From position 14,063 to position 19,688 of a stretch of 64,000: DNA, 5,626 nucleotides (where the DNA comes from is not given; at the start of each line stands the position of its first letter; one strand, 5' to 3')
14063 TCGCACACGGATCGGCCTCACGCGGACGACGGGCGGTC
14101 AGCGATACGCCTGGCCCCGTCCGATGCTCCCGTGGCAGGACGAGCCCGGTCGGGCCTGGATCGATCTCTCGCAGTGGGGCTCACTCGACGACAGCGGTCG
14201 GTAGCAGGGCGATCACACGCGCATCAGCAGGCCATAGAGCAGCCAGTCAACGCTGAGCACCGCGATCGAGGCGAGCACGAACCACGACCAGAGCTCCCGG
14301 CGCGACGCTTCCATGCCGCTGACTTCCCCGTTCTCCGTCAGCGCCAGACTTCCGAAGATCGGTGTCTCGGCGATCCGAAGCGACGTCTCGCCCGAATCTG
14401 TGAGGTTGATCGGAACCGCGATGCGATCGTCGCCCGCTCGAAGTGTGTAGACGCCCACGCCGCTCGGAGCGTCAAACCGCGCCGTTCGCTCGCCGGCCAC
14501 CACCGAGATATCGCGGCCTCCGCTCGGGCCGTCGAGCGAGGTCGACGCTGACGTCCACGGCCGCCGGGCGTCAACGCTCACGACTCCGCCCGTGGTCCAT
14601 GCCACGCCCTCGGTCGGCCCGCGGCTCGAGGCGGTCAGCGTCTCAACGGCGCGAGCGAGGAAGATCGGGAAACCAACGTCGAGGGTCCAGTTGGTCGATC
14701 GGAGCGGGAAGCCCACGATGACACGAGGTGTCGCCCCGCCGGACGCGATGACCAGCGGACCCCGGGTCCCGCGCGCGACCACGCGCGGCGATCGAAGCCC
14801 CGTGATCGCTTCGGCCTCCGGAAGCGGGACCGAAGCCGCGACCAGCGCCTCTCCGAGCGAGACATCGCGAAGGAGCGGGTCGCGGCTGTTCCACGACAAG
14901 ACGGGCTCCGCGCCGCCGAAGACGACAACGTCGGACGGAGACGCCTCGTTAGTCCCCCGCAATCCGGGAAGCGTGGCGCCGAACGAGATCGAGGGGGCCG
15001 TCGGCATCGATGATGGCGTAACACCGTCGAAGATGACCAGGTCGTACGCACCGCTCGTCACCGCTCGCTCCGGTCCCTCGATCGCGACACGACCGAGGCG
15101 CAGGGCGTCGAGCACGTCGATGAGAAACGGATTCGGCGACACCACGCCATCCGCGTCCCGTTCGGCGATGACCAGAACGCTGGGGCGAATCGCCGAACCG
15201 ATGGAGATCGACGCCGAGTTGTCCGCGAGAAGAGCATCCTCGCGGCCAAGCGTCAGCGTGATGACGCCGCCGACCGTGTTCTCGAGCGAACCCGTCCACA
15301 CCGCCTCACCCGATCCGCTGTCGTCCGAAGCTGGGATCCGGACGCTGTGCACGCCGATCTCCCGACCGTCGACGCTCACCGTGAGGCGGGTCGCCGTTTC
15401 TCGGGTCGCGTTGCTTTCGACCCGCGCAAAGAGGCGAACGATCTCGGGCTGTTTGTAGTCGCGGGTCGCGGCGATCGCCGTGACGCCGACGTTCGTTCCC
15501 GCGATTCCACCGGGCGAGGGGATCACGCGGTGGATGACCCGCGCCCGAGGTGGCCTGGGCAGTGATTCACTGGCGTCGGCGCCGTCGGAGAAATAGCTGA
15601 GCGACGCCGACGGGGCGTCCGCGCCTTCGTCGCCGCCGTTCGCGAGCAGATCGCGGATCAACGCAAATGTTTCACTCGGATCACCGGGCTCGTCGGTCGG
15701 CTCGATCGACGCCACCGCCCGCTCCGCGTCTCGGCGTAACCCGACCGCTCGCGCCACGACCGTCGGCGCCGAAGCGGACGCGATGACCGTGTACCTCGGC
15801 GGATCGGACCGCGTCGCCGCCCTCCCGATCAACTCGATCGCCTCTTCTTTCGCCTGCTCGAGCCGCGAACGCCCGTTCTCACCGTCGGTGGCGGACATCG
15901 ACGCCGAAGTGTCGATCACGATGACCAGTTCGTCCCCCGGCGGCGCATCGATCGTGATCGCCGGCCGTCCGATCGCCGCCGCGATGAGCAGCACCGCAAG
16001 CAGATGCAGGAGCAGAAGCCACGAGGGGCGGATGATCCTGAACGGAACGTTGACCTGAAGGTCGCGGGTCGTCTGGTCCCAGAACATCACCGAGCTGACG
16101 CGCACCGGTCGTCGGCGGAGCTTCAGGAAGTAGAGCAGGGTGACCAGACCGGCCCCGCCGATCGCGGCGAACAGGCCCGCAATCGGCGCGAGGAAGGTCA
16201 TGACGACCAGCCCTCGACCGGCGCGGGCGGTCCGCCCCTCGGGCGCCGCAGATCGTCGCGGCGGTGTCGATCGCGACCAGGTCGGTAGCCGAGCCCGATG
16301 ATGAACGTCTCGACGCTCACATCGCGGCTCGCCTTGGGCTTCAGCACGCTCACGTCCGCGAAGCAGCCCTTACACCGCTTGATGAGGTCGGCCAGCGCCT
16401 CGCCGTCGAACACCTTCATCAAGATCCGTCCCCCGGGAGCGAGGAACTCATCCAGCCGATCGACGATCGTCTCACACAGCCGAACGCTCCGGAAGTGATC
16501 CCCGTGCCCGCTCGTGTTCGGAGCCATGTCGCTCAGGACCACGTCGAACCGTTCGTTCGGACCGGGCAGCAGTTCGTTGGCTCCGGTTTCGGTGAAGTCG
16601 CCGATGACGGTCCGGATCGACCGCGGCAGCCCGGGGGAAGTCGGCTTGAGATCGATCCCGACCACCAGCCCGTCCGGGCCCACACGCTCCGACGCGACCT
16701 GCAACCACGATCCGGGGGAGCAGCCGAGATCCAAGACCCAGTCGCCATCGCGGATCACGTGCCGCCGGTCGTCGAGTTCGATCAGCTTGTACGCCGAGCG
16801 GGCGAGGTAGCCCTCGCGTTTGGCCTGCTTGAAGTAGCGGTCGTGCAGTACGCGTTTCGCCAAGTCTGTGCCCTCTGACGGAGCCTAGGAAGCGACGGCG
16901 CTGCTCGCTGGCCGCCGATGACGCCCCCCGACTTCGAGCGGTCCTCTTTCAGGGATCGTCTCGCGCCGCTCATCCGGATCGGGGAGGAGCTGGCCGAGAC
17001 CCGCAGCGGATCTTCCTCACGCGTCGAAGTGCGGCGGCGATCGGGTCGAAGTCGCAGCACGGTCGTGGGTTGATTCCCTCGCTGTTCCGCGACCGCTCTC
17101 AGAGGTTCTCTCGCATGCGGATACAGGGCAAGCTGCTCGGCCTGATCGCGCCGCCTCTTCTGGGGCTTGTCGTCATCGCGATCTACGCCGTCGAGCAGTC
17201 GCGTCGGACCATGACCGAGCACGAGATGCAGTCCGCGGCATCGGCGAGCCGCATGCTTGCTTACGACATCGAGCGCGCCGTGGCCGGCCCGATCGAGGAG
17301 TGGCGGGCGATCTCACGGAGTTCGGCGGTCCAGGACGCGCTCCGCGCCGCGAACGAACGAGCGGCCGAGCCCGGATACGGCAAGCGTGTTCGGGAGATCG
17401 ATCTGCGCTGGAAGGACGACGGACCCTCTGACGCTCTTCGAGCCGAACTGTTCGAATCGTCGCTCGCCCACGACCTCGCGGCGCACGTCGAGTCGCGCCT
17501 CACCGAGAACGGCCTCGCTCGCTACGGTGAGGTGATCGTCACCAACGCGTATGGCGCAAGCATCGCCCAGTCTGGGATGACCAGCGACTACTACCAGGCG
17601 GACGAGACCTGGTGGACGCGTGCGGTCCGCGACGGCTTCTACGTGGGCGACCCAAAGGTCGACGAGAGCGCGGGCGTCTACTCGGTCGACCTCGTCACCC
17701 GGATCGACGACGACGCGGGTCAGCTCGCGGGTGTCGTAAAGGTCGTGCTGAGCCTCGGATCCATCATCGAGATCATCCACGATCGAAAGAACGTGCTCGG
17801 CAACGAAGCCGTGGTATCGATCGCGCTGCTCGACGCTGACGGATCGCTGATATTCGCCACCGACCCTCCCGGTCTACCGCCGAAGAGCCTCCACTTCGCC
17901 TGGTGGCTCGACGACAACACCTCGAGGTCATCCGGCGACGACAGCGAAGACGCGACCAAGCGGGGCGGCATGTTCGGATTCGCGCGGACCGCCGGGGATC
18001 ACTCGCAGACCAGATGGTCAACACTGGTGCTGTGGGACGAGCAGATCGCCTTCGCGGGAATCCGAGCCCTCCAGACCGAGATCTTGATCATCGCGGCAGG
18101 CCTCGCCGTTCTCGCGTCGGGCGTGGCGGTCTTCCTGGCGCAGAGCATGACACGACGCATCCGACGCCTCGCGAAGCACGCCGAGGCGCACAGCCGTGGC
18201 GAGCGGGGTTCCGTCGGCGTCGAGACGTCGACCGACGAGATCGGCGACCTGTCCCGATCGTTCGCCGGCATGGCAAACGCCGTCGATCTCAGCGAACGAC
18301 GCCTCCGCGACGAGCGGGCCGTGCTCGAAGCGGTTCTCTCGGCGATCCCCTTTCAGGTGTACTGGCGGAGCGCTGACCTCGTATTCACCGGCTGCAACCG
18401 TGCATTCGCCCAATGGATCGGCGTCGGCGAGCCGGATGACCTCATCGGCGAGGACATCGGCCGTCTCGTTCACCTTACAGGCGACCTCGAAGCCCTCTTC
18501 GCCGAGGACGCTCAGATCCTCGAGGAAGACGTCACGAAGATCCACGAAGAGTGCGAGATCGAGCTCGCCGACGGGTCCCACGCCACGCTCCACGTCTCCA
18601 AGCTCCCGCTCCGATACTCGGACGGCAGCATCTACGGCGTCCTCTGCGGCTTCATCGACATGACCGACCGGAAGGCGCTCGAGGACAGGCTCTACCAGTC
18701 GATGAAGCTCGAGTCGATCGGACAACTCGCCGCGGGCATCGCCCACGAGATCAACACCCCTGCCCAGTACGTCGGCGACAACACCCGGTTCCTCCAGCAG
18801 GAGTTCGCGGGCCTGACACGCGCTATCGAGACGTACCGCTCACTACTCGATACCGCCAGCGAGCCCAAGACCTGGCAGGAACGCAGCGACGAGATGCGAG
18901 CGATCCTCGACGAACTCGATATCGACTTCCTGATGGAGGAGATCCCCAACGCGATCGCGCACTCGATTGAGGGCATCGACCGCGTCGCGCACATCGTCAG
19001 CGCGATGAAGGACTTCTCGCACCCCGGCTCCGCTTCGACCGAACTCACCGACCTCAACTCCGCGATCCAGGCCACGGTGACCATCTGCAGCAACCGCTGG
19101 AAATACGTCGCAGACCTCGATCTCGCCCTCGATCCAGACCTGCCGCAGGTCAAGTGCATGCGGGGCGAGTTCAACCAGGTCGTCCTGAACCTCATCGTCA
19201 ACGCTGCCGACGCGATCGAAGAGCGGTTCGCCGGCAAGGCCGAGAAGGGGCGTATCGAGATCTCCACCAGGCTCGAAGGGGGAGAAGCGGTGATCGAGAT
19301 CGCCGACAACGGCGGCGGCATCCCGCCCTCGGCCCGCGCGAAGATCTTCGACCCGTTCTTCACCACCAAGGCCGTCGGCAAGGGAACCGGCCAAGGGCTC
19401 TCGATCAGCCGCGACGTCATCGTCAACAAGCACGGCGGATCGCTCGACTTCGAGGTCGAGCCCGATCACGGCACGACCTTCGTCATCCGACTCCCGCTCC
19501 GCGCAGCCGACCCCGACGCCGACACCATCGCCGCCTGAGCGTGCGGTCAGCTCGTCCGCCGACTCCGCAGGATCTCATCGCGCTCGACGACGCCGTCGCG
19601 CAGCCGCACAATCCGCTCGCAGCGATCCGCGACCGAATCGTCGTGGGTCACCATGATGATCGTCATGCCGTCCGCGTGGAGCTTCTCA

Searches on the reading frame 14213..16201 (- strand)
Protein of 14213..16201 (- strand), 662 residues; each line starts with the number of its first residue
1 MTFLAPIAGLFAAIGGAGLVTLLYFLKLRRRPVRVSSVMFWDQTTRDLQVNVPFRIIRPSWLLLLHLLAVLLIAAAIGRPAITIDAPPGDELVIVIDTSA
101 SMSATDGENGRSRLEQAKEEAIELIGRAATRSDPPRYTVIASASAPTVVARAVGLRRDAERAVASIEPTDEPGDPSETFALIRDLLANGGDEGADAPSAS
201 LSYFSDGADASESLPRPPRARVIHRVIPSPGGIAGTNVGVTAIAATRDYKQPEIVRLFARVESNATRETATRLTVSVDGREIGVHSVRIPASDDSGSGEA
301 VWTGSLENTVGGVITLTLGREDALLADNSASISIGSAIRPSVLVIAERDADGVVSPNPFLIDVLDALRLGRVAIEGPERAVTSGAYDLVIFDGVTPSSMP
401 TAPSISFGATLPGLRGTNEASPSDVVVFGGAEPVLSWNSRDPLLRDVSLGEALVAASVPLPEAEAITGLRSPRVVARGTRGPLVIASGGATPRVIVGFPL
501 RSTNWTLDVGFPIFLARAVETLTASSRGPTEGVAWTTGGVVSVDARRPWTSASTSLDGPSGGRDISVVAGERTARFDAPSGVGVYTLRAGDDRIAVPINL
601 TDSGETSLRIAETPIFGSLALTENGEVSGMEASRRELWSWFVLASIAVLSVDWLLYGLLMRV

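Call 58: search_protein_families(library=pfam, proteins=[window:14213-16201:-], max_evalue=0.0001)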
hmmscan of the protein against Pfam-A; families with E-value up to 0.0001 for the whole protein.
window:14213-16201:- (662 aa): 2 families
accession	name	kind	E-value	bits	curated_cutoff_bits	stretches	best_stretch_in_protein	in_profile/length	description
PF07584.16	BatA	-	1.1e-10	42.2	25.9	1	1-80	1-77/77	Aerotolerance regulator N-terminal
PF13519.12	VWA_2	-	4e-08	34.3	27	1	92-172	1-75/107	von Willebrand factor type A domain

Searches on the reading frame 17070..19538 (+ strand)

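Call 58: search_protein_families(library=pfam, proteins=[window:17070-19538:+], max_evalue=0.0001)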
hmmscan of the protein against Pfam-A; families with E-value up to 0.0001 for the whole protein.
window:17070-19538:+ (822 aa): 6 families
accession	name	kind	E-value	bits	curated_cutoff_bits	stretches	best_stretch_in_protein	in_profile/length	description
PF02518.31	HATPase_c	-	1.3e-25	90.4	26.4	1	701-811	6-110/111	Histidine kinase-, DNA gyrase B-, and HSP90-like ATPase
PF02743.24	dCache_1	-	5.2e-08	33.2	45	1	47-240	2-163/240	Cache domain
PF08448.16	PAS_4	-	3.5e-07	30.9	23.1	1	428-535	6-109/110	PAS fold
PF00672.30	HAMP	-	9.8e-07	29.4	25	1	355-404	1-50/53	HAMP domain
PF13426.13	PAS_9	-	1.6e-05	25.6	27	1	441-533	15-103/103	PAS domain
PF00989.32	PAS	-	2.5e-05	24.7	22.6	1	420-531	4-113/113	PAS fold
